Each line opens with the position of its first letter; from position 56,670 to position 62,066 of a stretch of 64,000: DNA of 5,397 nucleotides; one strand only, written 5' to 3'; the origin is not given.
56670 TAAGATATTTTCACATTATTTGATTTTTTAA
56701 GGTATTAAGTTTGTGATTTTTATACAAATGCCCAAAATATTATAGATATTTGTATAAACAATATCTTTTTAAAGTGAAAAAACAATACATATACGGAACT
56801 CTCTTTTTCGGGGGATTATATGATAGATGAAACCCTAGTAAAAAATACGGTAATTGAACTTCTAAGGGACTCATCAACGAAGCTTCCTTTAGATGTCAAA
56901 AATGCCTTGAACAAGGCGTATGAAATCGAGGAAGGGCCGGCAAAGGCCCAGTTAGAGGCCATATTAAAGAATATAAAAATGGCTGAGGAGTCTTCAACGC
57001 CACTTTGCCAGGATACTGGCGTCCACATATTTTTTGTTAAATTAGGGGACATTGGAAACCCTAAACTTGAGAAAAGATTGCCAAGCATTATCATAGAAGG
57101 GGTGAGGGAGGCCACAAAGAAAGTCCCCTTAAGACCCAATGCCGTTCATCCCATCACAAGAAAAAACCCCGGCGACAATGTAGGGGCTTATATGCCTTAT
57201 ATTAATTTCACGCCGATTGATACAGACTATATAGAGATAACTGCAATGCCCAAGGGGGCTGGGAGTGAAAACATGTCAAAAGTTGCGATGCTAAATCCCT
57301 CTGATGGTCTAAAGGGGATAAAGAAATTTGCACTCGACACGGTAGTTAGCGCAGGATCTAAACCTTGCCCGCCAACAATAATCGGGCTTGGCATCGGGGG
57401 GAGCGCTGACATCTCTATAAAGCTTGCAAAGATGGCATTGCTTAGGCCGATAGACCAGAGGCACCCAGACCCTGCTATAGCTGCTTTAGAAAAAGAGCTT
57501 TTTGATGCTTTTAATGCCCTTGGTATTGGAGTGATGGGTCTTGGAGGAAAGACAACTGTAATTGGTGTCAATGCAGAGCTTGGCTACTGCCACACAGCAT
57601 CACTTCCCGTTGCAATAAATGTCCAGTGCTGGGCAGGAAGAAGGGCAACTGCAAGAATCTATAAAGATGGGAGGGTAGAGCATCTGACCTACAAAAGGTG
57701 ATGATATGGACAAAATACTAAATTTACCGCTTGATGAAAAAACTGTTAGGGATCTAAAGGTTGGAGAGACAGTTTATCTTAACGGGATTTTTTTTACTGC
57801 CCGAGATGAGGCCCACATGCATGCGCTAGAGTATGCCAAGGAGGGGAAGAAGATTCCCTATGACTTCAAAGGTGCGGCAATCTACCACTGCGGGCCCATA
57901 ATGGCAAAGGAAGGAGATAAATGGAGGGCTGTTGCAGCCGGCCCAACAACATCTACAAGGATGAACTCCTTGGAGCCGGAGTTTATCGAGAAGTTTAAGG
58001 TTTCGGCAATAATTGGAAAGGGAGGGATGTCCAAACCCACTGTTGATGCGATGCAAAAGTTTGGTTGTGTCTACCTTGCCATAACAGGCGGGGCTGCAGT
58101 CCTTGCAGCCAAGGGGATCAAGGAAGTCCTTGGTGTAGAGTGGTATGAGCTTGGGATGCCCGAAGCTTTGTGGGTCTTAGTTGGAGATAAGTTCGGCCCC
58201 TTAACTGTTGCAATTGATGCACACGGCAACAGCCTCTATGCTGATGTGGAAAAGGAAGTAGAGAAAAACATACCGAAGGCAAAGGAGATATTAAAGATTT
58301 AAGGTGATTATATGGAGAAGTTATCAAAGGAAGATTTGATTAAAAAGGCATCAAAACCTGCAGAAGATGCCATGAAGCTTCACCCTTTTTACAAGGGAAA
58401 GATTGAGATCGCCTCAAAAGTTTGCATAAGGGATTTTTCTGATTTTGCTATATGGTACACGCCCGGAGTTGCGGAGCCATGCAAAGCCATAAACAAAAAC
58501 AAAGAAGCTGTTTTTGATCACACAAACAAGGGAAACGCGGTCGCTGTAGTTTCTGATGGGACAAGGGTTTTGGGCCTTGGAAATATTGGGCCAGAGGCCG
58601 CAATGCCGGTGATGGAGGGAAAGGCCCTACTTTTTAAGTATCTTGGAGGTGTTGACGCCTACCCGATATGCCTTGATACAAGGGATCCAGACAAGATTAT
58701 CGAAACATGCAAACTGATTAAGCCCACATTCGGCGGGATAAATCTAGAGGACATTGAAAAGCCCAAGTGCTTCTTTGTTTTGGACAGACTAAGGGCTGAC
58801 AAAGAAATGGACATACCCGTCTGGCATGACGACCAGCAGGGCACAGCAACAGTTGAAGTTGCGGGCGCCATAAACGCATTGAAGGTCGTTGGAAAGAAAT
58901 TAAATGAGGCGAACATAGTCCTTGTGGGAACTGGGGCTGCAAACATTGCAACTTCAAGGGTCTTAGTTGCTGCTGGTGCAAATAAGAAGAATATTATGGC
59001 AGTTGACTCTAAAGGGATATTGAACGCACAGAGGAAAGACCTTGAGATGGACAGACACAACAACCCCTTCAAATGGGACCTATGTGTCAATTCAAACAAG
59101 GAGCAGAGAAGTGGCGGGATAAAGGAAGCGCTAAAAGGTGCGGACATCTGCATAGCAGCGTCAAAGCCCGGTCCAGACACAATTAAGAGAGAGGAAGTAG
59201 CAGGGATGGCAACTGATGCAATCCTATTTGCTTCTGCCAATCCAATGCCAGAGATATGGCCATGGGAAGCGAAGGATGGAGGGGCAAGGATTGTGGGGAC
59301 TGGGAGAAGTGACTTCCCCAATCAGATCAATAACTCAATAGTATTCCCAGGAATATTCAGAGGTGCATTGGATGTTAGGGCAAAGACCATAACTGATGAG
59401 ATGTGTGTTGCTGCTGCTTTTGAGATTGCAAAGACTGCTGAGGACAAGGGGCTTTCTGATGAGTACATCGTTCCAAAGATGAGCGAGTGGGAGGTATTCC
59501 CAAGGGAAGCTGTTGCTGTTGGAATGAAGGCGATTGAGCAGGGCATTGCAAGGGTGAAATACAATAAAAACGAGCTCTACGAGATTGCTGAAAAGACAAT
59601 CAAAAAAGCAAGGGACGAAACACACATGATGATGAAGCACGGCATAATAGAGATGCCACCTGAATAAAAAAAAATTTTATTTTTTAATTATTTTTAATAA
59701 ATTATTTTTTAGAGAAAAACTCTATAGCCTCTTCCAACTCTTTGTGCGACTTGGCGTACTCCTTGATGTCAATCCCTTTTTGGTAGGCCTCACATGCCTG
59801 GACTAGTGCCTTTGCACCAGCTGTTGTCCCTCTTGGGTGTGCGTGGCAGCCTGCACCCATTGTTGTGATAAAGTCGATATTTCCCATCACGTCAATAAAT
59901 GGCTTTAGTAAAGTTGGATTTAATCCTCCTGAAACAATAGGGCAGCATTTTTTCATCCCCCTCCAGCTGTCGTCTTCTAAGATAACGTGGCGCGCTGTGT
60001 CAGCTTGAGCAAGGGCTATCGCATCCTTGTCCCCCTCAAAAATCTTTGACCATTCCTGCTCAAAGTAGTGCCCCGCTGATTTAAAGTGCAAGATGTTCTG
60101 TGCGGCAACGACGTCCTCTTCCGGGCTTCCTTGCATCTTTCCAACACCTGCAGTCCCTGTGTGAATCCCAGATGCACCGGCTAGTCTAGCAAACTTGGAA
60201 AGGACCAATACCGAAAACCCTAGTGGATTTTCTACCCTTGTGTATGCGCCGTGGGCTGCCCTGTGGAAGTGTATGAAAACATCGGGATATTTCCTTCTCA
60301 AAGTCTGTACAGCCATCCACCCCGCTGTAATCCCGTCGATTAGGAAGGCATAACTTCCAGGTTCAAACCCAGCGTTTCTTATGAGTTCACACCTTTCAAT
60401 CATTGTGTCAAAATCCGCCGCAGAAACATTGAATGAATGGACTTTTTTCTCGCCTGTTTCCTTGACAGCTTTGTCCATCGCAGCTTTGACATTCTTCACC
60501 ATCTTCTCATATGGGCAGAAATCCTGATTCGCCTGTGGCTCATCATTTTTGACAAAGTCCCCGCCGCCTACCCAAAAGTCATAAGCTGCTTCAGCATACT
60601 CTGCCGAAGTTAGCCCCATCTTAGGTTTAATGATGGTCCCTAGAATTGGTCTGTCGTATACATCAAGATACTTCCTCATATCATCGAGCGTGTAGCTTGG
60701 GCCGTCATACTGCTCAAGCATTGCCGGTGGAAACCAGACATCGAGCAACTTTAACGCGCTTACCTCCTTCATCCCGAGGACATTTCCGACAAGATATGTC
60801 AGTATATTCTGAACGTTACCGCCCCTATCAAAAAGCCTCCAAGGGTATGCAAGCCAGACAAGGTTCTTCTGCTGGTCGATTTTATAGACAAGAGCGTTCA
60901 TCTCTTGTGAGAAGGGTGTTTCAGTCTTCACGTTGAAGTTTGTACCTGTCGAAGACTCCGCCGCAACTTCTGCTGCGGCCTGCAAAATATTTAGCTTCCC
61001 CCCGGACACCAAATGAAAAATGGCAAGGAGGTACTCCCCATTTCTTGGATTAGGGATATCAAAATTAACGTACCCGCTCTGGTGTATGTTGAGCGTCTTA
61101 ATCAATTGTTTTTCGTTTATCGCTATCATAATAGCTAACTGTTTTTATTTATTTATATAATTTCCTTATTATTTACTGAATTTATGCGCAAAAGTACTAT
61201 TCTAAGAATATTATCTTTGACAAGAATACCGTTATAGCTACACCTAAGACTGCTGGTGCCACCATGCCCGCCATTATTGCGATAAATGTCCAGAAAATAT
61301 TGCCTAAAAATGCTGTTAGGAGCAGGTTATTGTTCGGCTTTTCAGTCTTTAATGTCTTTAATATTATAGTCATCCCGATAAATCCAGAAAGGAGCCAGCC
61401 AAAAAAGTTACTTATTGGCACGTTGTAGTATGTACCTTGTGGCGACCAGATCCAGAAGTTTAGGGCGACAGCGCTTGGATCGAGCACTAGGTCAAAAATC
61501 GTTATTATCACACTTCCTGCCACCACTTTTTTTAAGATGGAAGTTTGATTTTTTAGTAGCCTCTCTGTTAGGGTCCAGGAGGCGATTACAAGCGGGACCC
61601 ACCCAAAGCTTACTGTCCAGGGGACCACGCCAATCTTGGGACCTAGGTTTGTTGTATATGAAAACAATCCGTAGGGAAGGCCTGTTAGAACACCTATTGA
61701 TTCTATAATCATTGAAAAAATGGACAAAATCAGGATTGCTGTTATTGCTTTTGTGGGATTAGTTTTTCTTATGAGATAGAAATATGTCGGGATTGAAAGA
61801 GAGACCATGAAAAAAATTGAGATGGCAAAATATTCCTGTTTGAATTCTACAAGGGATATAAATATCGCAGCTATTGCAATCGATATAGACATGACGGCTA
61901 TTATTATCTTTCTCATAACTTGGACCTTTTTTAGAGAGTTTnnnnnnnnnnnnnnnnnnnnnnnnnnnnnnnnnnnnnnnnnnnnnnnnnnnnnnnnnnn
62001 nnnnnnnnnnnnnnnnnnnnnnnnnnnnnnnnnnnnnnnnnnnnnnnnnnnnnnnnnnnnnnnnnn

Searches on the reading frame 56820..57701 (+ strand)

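Call 8: search_protein_families(library=ncbifam, proteins=[window:56820-57701:+], max_evalue=0.00001)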
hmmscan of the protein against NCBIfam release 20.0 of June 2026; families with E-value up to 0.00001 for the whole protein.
window:56820-57701:+ (293 aa): 6 families
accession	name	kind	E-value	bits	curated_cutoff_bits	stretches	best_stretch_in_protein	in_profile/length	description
TIGR00722.1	ttdA_fumA_fumB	subfamily_domain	3.6e-106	354.3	100.65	1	7-280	1-273/273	hydrolyase, tartrate alpha subunit/fumarate domain protein, Fe-S type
NF004885.0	PRK06246.1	equivalog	3.9e-105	351.1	276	1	2-280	4-279/279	fumarate hydratase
NF006084.0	PRK08230.1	equivalog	3.6e-61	206.9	365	1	9-291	16-298/303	L(+)-tartrate dehydratase subunit alpha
NF011920.0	PRK15391.1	subfamily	2.4e-11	42.6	1094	1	48-284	90-332/548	class I fumarate hydratase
NF011919.0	PRK15390.1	equivalog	5.6e-11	41.4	1105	1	48-284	90-332/548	class I fumarate hydratase FumA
NF011921.0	PRK15392.1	equivalog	3.4e-09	35.8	1060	1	48-284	89-331/550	class I fumarate hydratase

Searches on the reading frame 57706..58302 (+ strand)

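Call 8: search_protein_families(library=ncbifam, proteins=[window:57706-58302:+], max_evalue=0.00001)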
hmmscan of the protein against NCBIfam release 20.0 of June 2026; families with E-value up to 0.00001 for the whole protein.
window:57706-58302:+ (198 aa): 8 families
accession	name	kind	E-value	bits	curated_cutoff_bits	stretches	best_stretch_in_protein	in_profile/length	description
NF004708.0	PRK06043.1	equivalog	2.3e-73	245.9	269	1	1-191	1-189/192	fumarate hydratase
TIGR00723.1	ttdB_fumA_fumB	subfamily_domain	4.5e-66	222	145.15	1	13-179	2-168/169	FumA C-terminus/TtdB family hydratase beta subunit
NF006082.0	PRK08228.1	equivalog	1.3e-57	194.6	264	1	1-187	2-188/205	L(+)-tartrate dehydratase subunit beta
NF006253.0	PRK08395.1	equivalog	2.7e-46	157.3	244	1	5-179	5-164/166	fumarate hydratase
NF005310.0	PRK06842.1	equivalog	2.3e-37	128.6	238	1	1-186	1-181/185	Fe-S-containing hydro-lyase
NF011919.0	PRK15390.1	equivalog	6.4e-22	77.5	1105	1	16-182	376-539/548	class I fumarate hydratase FumA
NF011920.0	PRK15391.1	subfamily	1.6e-21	76.2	1094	1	18-183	378-540/548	class I fumarate hydratase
NF011921.0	PRK15392.1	equivalog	8.1e-20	70.9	1060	1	5-185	362-541/550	class I fumarate hydratase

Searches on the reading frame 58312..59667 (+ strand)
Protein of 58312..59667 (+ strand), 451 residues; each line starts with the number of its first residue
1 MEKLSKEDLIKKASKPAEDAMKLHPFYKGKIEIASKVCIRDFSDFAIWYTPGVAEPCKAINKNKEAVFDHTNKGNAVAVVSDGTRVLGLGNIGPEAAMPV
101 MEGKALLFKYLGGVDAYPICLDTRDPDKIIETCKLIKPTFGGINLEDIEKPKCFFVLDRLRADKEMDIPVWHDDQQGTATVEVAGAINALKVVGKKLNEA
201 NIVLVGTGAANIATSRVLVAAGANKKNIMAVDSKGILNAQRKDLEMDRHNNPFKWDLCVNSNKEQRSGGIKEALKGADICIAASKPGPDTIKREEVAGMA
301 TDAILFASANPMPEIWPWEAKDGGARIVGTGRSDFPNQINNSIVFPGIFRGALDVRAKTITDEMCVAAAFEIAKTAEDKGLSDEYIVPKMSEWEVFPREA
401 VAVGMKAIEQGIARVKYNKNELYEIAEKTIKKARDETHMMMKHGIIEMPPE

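Call 8: search_protein_families(library=ncbifam, proteins=[window:58312-59667:+], max_evalue=0.00001)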
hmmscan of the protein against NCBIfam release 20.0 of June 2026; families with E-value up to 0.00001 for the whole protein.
window:58312-59667:+ (451 aa): 3 families
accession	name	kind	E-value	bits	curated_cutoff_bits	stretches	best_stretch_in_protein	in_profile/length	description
NF009501.0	PRK12861.1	subfamily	6.3e-93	312.2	1178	1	14-414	5-408/764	NADP-dependent malic enzyme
NF010052.0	PRK13529.1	subfamily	1.8e-31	109.4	326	1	143-428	244-552/564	oxaloacetate-decarboxylating malate dehydrogenase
NF041582.1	malolactic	exception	1.4e-16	60.2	850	2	338-419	441-522/536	malolactic enzyme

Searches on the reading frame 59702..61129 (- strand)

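Call 8: search_protein_families(library=ncbifam, proteins=[window:59702-61129:-], max_evalue=0.00001)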
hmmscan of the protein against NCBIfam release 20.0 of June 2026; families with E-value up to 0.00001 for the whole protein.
window:59702-61129:- (475 aa): 6 families
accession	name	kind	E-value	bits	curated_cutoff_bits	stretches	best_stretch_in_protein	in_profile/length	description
NF010002.0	PRK13475.1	equivalog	1.7e-190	633.6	489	1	17-474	4-442/459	ribulose-bisphosphate carboxylase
NF003252.0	PRK04208.1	subfamily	1.6e-108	363.2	438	2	31-363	26-364/468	ribulose-bisphosphate carboxylase large subunit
TIGR03326.1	rubisco_III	equivalog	1.8e-105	353.2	497.45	2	28-362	9-346/426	type III ribulose-bisphosphate carboxylase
NF042437.1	OxoIsoapPDcar_OiaX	equivalog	6.7e-45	153.6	700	2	88-320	73-297/412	3-oxo-isoapionate-4-phosphate decarboxylase OiaX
NF007095.0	PRK09549.1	equivalog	1e-38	133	409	2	84-319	63-289/407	2,3-diketo-5-methylthiopentyl-1-phosphate enolase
TIGR03332.1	salvage_mtnW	equivalog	2.5e-30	105.4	513.6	2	77-320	62-295/407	2,3-diketo-5-methylthiopentyl-1-phosphate enolase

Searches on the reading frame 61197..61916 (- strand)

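Call 77: search_protein_families(library=pfam, max_evalue=0.000001, proteins=[window:61197-61916:-])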
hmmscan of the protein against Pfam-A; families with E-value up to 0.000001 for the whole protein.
window:61197-61916:- (239 aa): 1 family
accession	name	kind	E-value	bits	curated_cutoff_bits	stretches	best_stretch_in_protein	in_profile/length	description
PF04240.17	Caroten_synth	-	3.4e-45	155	25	1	32-231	5-208/209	Carotenoid biosynthesis protein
